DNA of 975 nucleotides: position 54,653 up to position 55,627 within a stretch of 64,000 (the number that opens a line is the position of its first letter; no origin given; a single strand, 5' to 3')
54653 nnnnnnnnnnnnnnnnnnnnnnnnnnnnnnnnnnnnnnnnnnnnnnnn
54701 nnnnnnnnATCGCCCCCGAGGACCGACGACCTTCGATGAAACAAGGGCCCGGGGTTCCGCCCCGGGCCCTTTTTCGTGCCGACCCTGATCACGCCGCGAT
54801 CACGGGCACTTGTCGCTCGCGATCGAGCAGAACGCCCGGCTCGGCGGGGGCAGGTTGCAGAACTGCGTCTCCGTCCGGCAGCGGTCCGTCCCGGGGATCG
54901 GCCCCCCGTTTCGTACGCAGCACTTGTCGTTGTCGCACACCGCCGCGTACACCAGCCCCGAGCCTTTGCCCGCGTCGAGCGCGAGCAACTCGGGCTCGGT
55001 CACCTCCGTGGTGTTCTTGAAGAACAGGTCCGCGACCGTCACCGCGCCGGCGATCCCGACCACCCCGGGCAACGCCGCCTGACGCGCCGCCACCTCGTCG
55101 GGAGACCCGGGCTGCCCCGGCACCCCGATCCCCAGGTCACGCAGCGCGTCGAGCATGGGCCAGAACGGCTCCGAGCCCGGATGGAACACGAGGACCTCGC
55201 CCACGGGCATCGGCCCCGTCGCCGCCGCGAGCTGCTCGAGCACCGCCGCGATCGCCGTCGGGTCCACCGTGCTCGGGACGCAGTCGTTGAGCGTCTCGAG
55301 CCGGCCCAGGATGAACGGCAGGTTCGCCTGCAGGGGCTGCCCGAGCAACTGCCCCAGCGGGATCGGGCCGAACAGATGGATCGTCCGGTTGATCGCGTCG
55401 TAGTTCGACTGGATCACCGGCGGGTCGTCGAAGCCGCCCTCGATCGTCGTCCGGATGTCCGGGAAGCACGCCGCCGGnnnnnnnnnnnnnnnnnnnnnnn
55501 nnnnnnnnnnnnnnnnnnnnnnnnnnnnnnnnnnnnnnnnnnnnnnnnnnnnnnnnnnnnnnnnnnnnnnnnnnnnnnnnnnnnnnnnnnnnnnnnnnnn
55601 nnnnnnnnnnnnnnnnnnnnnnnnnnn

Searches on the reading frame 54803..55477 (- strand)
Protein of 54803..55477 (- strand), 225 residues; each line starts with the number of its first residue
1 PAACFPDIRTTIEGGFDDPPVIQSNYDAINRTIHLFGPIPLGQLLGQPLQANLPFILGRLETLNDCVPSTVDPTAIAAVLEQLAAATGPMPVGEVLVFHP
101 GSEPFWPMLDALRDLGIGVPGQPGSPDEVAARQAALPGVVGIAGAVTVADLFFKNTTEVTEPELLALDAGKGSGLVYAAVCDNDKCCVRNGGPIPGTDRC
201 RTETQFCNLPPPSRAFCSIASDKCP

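Call 18: search_protein_representatives(protein=window:54803-55477:-)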
Query: 225 residues. Proteins with E-value up to 0.001 (for the whole library): 43; up to 1e-10: 16; up to 1e-30: 5. The best 43 are listed.
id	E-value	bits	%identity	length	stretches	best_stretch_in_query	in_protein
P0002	5.7e-173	589.3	61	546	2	2-225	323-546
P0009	4.8e-69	249.2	56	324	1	3-224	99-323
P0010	3.0e-66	240.0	55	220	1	8-225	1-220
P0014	4.4e-47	177.2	43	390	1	3-225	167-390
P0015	3.5e-41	157.9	44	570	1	4-225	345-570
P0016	5.0e-30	121.4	38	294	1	3-191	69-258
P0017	2.1e-21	93.2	34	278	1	7-225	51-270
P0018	5.2e-20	88.7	35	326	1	1-225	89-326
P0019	3.1e-19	86.1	36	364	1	4-222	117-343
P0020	5.9e-19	85.2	36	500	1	3-225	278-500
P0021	9.5e-19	84.5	33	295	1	3-225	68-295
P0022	1.4e-17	80.7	29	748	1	3-218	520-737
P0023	9.6e-17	77.9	32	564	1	1-222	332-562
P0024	1.3e-15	74.2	29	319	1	6-225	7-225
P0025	4.1e-15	72.6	39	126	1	20-144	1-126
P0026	2.4e-14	70.1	29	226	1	7-224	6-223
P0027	1.1e-10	58.2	32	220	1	7-224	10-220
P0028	3.8e-10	56.3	32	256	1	7-225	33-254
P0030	8.7e-09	51.9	32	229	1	7-224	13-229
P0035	4.5e-07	46.3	47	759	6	119-183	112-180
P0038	2.2e-06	44.0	30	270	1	7-225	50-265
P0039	9.3e-06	42.0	26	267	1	7-191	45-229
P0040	1.0e-05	41.8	28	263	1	7-201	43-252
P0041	1.3e-05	41.5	30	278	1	7-225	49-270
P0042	1.4e-05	41.4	28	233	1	7-219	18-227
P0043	2.4e-05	40.7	26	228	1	17-224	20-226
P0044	3.5e-05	40.1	30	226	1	20-225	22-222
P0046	6.7e-05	39.2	28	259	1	7-224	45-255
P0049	3.4e-04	36.9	26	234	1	7-224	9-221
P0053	9.7e-04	35.4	30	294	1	7-211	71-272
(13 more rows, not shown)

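Call 21: search_protein_families(library=pfam, proteins=[P0014, P0015, P0017, P0020, P0022, P0023, P0024, P0026, P0035, P0042], max_evalue=0.1)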
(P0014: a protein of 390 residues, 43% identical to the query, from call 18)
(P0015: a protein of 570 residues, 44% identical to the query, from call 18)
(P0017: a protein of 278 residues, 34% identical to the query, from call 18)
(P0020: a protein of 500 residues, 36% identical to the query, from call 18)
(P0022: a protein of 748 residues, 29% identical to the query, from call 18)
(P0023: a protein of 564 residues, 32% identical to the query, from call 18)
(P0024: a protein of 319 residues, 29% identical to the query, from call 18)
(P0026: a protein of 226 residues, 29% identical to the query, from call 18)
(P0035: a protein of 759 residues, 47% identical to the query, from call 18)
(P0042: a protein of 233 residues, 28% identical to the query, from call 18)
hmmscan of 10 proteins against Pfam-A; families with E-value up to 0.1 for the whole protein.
P0014 (390 aa): 0 families

P0015 (570 aa): 1 family
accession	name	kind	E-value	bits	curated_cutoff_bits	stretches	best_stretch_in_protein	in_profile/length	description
PF10989.13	DUF2808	-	0.013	16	25.3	0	240-262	87-109/146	Protein of unknown function (DUF2808)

P0017 (278 aa): 1 family
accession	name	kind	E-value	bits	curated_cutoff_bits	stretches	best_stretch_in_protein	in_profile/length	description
PF11021.13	DUF2613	-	0.00071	20.1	22.1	1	23-59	1-37/55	Protein of unknown function (DUF2613)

P0020 (500 aa): 0 families

P0022 (748 aa): 1 family
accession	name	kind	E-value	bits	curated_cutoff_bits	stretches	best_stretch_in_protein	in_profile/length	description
PF23759.1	GBD_T9SS_assoc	-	6.4e-14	52.7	27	2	193-299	2-106/116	Galactose binding domain-like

P0023 (564 aa): 0 families

P0024 (319 aa): 0 families

P0026 (226 aa): 1 family
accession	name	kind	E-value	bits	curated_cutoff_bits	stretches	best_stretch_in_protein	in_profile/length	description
PF22884.1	Tea_C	-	0.067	13.5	27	1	90-149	54-113/162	Telomere ends associated C-terminal domain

P0035 (759 aa): 7 families
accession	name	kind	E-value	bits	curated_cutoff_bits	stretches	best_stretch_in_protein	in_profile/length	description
PF25485.1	DUF7908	-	2.2e-07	31.6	27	0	127-152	94-120/134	Domain of unknown function (DUF7908)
PF16423.10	COE1_HLH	-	2.9e-07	30.6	27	0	218-227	28-37/44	Transcription factor COE1 helix-loop-helix domain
PF13358.12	DDE_3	-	1.7e-06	28.4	28.6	1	603-706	36-136/146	DDE superfamily endonuclease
PF16625.10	ISET-FN3_linker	-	6.1e-06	27.2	25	0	508-538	23-52/65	Unstructured linking region I-set and fnIII on Brother of CDO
PF00156.33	Pribosyltran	-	0.0054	16.5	26.3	0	67-100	23-56/158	Phosphoribosyl transferase domain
PF13080.11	DUF3926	-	0.017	15.7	26.4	0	9-24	6-21/43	Protein of unknown function (DUF3926)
PF19377.4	DUF5952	-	0.021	15.4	25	0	253-298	28-73/93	Family of unknown function (DUF5952)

P0042 (233 aa): 0 families

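Call 29: find_encoding_contigs(protein=P0026, flank=8000, max_places=3)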
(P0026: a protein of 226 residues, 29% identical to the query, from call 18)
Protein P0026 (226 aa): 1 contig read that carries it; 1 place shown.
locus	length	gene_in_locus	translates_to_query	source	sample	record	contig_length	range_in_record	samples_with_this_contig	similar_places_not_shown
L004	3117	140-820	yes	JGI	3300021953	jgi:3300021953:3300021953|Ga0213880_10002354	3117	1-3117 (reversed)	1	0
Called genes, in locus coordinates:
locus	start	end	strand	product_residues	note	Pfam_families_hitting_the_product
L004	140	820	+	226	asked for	-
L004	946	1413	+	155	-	PF03330:DPBB_1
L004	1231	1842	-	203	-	-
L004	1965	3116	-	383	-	?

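Call 30: find_encoding_contigs(protein=P0017, flank=8000, max_places=3)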
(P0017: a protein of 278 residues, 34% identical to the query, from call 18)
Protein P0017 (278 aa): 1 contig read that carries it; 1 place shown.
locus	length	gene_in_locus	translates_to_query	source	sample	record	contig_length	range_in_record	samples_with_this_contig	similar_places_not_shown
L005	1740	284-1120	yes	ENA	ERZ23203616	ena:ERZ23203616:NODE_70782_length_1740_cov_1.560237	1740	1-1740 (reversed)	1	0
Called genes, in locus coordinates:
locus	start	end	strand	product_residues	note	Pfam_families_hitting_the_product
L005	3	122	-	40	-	?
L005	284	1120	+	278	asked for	-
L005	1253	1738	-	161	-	?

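Call 38: list_cluster_members(proteins=[P0014, P0015, P0016, P0017, P0018, P0022, P0024, P0027, P0042, P0038])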
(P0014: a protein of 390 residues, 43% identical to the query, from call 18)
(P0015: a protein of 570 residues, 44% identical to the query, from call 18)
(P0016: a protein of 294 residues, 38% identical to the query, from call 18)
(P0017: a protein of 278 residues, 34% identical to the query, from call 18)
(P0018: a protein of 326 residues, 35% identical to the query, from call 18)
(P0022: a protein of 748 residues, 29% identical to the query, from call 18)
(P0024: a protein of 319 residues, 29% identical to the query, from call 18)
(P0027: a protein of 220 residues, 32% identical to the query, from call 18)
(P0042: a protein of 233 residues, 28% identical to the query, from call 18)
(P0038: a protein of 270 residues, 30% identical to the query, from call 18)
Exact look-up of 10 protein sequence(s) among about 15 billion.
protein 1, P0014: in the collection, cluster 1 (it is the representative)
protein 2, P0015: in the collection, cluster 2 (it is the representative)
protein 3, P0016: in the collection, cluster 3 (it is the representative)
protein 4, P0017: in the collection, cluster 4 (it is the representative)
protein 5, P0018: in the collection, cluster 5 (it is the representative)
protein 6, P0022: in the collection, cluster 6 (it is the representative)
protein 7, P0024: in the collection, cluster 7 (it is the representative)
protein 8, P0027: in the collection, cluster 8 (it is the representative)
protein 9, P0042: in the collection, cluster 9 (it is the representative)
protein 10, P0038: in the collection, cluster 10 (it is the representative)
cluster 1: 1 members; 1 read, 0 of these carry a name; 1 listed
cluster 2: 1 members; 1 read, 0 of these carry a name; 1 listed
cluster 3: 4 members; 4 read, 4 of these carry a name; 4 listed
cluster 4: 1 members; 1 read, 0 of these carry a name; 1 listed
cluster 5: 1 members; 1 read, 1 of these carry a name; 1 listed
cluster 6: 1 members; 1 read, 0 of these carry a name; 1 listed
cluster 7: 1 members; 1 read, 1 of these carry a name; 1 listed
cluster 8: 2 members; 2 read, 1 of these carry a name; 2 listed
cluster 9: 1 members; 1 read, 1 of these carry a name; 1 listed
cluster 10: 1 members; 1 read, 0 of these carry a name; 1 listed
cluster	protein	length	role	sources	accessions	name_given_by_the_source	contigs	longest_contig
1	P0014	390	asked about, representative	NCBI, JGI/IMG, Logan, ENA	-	-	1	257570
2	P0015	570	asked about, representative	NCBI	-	-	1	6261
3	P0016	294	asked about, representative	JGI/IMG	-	hypothetical protein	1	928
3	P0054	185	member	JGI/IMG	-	hypothetical protein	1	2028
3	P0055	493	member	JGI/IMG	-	hypothetical protein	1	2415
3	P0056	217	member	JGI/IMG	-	hypothetical protein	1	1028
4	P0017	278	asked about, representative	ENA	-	-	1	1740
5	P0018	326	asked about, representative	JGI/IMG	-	hypothetical protein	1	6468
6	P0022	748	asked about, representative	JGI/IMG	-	-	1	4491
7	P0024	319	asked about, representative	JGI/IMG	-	hypothetical protein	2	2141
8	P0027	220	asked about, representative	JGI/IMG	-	-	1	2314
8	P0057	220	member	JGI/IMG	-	hypothetical protein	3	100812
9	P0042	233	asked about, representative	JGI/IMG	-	hypothetical protein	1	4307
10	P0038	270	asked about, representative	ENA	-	-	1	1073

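Call 39: find_encoding_contigs(protein=P0057, flank=10000, max_places=2)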
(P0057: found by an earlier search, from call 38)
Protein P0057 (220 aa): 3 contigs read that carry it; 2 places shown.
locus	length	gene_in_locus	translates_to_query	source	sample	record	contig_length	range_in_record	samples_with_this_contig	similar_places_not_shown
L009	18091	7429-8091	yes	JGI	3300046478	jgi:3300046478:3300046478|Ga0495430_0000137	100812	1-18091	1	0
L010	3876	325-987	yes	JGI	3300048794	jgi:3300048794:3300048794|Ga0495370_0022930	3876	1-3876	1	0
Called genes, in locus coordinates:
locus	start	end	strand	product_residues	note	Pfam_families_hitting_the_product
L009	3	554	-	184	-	?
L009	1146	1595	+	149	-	-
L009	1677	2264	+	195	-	PF11611:DUF4352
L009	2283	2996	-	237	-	-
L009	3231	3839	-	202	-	-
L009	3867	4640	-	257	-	-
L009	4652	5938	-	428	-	PF10412:TrwB_AAD_bind (faint), PF13401:AAA_22 (faint)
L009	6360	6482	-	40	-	-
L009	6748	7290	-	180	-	-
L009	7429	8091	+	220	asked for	-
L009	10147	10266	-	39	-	-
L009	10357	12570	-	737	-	PF13432:TPR_16, PF13414:TPR_11, PF23914:TPR_CcmH_CycH, PF13414:TPR_11, PF13432:TPR_16, PF13414:TPR_11, PF13432:TPR_16, PF13844:Glyco_transf_41, +23 more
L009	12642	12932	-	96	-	PF00248:Aldo_ket_red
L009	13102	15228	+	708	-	PF13424:TPR_12 (weak), PF13432:TPR_16, PF14559:TPR_19, PF12895:ANAPC3, PF13414:TPR_11 (weak), PF14559:TPR_19, PF13414:TPR_11 (weak), PF13844:Glyco_transf_41, +18 more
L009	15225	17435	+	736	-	PF13432:TPR_16 (weak), PF14559:TPR_19 (weak), PF13432:TPR_16 (weak), PF13414:TPR_11, PF13424:TPR_12 (weak), PF00515:TPR_1 (weak), PF13431:TPR_17 (weak), PF13844:Glyco_transf_41, +12 more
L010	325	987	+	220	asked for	-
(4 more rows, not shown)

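Call 40: find_encoding_contigs(protein=P0014, flank=10000, max_places=1)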
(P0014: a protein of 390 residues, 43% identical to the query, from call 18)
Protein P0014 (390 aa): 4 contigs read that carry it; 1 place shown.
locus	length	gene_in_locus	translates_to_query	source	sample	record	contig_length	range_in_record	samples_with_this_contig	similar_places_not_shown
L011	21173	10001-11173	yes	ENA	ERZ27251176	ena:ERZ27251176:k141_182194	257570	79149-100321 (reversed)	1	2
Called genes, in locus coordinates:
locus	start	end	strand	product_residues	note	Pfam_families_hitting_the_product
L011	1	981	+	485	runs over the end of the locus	PF01435:Peptidase_M48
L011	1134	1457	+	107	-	-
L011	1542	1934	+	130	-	PF01323:DSBA, PF13462:Thioredoxin_4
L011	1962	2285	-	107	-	-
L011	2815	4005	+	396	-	PF00999:Na_H_Exchanger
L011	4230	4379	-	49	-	-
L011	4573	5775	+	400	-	PF02661:Fic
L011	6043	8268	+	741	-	PF08487:VIT, PF13757:VIT_2 (weak), PF00092:VWA, PF13519:VWA_2, PF13768:VWA_3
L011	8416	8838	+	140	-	-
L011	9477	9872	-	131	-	-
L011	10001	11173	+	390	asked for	-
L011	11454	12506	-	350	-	PF00892:EamA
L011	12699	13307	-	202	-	PF00413:Peptidase_M10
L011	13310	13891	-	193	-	-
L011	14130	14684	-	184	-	-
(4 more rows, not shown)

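Call 44: search_protein_families(library=ncbifam, proteins=[P0017, P0038, P0041, P0028, P0046, P0016, P0018, P0022], max_evalue=0.5)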
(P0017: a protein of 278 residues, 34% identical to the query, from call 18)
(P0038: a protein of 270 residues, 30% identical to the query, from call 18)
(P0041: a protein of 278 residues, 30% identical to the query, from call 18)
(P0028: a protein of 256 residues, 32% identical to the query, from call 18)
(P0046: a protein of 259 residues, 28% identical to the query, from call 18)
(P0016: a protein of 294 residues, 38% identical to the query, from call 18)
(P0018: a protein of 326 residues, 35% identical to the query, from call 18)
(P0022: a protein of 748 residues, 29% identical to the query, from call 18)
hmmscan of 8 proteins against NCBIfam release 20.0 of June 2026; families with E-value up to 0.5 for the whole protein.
P0017 (278 aa): 0 families

P0038 (270 aa): 1 family
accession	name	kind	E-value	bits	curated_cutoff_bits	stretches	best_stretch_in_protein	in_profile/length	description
TIGR01409.1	TAT_signal_seq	domain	0.014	15.8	16.7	1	4-33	1-29/29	twin-arginine translocation signal domain-containing protein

P0041 (278 aa): 0 families

P0028 (256 aa): 1 family
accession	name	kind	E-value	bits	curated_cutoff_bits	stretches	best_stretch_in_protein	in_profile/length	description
NF041276.1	treh_trans_TtfA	equivalog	0.14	11.7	450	1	127-182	84-140/283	trehalose monomycolate transport factor TtfA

P0046 (259 aa): 1 family
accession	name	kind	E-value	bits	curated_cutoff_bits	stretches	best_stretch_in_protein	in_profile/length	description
NF004510.0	PRK05851.1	equivalog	0.13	10.4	621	1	96-157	49-111/525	long-chain-fatty acid--ACP ligase MbtM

P0016 (294 aa): 1 family
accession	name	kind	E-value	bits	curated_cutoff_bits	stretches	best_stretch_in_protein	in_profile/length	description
NF041540.1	dockerin_GC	domain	8.4e-06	26.1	29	1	11-58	1-63/67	GC-type dockerin domain-anchored protein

P0018 (326 aa): 1 family
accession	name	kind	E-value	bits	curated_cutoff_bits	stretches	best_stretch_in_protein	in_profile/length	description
NF041540.1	dockerin_GC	domain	0.00013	22.3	29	1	35-85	1-63/67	GC-type dockerin domain-anchored protein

P0022 (748 aa): 1 family
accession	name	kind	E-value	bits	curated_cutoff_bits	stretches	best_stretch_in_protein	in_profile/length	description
NF041540.1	dockerin_GC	domain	1.4e-05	25.4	29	1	465-516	1-67/67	GC-type dockerin domain-anchored protein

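Call 63: search_protein_families(library=padloc, proteins=[P0026, P0024, P0042, P0014], max_evalue=0.1)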
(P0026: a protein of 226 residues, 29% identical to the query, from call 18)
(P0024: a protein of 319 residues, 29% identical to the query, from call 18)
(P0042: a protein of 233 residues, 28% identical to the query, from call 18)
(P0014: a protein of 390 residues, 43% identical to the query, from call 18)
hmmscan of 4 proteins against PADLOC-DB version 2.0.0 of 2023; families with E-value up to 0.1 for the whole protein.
P0026 (226 aa): 0 families

P0024 (319 aa): 0 families

P0042 (233 aa): 1 family
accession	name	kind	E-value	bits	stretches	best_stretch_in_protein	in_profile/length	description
PDLC01985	CARF_m4--CARF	-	0.029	12.7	1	88-170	3-79/158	-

P0014 (390 aa): 0 families

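Call 64: search_protein_families(library=phrogs, proteins=[P0026, P0024, P0042, P0014], max_evalue=0.1)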
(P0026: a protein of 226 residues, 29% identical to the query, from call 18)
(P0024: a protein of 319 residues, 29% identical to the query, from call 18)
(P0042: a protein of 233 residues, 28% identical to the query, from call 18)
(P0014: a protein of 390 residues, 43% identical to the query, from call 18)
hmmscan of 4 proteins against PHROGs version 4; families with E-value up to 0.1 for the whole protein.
P0026 (226 aa): 0 families

P0024 (319 aa): 0 families

P0042 (233 aa): 0 families

P0014 (390 aa): 0 families

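Call 69: find_related_loci(query=A6, collection=genome_contigs, flank=4000)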
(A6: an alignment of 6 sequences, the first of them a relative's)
Query A6 (326 aa) in genome_contigs; peptide patterns used: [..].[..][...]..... (x = any residue, [..] = any of these).
17 stretches matched a pattern; 2 encode a relative of the query (tblastn E <= 1e-3); 2 distinct loci.
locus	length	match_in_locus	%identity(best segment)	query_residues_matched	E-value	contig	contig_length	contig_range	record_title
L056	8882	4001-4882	28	2-318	2e-35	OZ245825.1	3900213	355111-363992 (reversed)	MAG: Phycisphaerales bacterium isolate 917af7ce-00be-44aa-be86-61d2f5bd4306 genome assembly, chromosome: 1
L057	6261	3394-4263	30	29-326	8e-33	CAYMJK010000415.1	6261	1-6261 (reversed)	MAG TPA_asm: uncultured Phycisphaeraceae bacterium isolate binchicken_co31_392 genome assembly, contig: k141_891980, who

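Call 73: list_cluster_members(proteins=[P0028, P0030, P0039, P0040, P0041, P0043, P0044, P0046, P0049, P0053])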
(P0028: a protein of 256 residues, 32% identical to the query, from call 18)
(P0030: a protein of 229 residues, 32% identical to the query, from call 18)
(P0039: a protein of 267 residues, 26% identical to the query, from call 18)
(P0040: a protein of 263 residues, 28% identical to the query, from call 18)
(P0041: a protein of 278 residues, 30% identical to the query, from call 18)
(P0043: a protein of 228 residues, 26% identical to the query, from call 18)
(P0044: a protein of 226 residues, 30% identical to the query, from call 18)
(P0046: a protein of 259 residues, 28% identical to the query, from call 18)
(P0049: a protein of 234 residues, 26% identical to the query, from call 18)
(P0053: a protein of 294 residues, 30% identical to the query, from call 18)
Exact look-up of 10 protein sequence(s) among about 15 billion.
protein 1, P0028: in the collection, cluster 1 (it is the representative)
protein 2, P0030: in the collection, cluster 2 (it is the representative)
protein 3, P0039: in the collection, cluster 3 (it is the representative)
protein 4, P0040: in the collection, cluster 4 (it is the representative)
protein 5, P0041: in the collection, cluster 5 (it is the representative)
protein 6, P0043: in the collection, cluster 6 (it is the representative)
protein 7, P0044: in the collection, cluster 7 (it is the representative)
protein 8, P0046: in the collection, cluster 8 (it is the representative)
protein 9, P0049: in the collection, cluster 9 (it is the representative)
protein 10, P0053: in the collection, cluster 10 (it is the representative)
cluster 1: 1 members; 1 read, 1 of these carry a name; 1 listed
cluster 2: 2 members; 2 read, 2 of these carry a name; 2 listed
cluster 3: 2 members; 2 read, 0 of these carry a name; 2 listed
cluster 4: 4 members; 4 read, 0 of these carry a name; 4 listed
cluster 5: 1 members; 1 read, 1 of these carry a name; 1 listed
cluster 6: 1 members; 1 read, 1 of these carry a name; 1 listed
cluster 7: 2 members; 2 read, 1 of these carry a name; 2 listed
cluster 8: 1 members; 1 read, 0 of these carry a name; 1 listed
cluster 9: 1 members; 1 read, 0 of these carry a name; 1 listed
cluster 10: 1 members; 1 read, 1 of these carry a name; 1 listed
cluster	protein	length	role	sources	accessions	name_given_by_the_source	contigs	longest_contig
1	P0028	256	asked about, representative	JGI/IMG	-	hypothetical protein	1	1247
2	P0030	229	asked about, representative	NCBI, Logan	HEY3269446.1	MAG TPA: hypothetical protein VGM37_21240 [Armatimonadota bacterium]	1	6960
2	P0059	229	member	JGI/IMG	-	hypothetical protein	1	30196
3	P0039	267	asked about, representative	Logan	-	-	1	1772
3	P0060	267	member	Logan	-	-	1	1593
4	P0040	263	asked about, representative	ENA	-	-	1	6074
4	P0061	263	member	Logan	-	-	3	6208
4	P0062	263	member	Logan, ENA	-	-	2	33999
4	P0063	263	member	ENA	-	-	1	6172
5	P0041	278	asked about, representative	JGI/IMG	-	hypothetical protein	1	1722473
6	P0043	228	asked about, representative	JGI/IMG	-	hypothetical protein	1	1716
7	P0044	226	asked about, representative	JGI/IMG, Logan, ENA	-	-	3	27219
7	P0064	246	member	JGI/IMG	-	hypothetical protein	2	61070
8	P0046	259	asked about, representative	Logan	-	-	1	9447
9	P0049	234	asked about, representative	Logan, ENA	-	-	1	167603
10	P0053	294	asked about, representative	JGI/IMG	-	hypothetical protein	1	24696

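Call 74: find_encoding_contigs(protein=P0041, flank=8000, max_places=1)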
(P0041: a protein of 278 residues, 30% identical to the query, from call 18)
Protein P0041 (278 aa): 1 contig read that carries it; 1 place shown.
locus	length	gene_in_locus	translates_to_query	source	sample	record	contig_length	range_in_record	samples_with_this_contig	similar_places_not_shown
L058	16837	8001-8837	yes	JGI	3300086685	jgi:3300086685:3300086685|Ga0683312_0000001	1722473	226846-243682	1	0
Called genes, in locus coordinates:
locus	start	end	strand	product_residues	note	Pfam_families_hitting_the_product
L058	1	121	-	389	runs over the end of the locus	PF07602:DUF1565 (faint), PF05048:NosD (faint), PF13229:Beta_helix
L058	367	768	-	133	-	PF00072:Response_reg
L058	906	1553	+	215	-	PF00072:Response_reg, PF08281:Sigma70_r4_2, PF00196:GerE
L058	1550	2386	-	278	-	PF01149:Fapy_DNA_glyco, PF06831:H2TH, PF06827:zf-FPG_IleRS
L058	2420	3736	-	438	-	PF02885:Glycos_trans_3N, PF00591:Glycos_transf_3, PF07831:PYNP_C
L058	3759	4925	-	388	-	PF01676:Metalloenzyme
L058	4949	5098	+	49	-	-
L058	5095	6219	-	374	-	PF05222:AlaDh_PNT_N, PF01262:AlaDh_PNT_C, PF07992:Pyr_redox_2 (weak)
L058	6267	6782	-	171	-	PF00293:NUDIX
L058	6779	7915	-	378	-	PF04389:Peptidase_M28, PF01546:Peptidase_M20, PF05343:Peptidase_M42 (weak), PF07687:M20_dimer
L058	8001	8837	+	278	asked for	-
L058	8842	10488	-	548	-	PF06418:CTP_synth_N, PF00117:GATase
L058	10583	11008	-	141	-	PF10604:Polyketide_cyc2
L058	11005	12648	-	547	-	PF02463:SMC_N, PF13476:AAA_23, PF13304:AAA_21 (faint)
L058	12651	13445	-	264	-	PF01513:NAD_kinase, PF20143:NAD_kinase_C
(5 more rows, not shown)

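Call 75: find_encoding_contigs(protein=P0049, flank=8000, max_places=1)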
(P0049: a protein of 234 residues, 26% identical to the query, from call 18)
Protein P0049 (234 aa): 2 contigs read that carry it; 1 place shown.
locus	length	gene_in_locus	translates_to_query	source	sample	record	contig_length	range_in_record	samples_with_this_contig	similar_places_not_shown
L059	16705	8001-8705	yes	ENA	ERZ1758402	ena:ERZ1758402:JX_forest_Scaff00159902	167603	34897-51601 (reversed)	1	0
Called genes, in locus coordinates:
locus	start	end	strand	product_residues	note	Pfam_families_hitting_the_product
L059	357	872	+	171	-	-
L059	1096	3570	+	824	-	PF13442:Cytochrome_CBB3 (faint), PF07635:PSCyt1, PF07583:PSCyt2, PF07587:PSD1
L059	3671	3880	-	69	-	PF00313:CSD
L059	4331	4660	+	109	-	-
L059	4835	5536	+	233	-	PF10105:DUF2344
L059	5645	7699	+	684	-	PF10150:RNase_E_G, PF20833:RNase_E_G_Thio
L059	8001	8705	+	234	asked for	-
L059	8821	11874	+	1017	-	PF14516:AAA_35, PF00400:WD40, PF23381:Beta-prop_IFT122_1st, PF23393:Beta-prop_WDR90_POC16_2nd, PF23414:Beta-prop_EML_2, PF24105:Beta-prop_CAF1B_HIR1, PF24782:WD40_MABP1-WDR62_2nd, PF24796:WDR55, +132 more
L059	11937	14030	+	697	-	PF00211:Guanylate_cyc (weak), PF13676:TIR_2, PF14516:AAA_35, PF13191:AAA_16 (weak)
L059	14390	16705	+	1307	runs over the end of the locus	PF12770:CHAT, PF00211:Guanylate_cyc, PF00931:NB-ARC, PF13191:AAA_16, PF13401:AAA_22, PF25872:HTH_77, PF17874:TPR_MalT (weak), PF13424:TPR_12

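Call 76: find_encoding_contigs(protein=P0059, flank=8000, max_places=1)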
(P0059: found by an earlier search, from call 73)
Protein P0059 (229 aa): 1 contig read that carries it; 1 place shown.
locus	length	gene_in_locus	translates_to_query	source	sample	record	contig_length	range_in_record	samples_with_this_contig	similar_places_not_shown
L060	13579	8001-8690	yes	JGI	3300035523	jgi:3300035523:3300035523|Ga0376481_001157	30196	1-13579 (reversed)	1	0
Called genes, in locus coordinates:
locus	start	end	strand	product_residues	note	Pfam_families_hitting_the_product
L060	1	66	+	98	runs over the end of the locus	-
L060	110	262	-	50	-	-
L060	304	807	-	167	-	-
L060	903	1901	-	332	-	PF18906:Phage_tube_2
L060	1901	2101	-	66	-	-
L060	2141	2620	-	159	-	-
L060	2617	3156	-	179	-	PF04883:HK97-gp10_like (faint)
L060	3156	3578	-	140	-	-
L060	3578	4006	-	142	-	-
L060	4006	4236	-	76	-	-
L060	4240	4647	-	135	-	-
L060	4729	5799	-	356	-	-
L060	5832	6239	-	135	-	-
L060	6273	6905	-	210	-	-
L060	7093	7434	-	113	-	-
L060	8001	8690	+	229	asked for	-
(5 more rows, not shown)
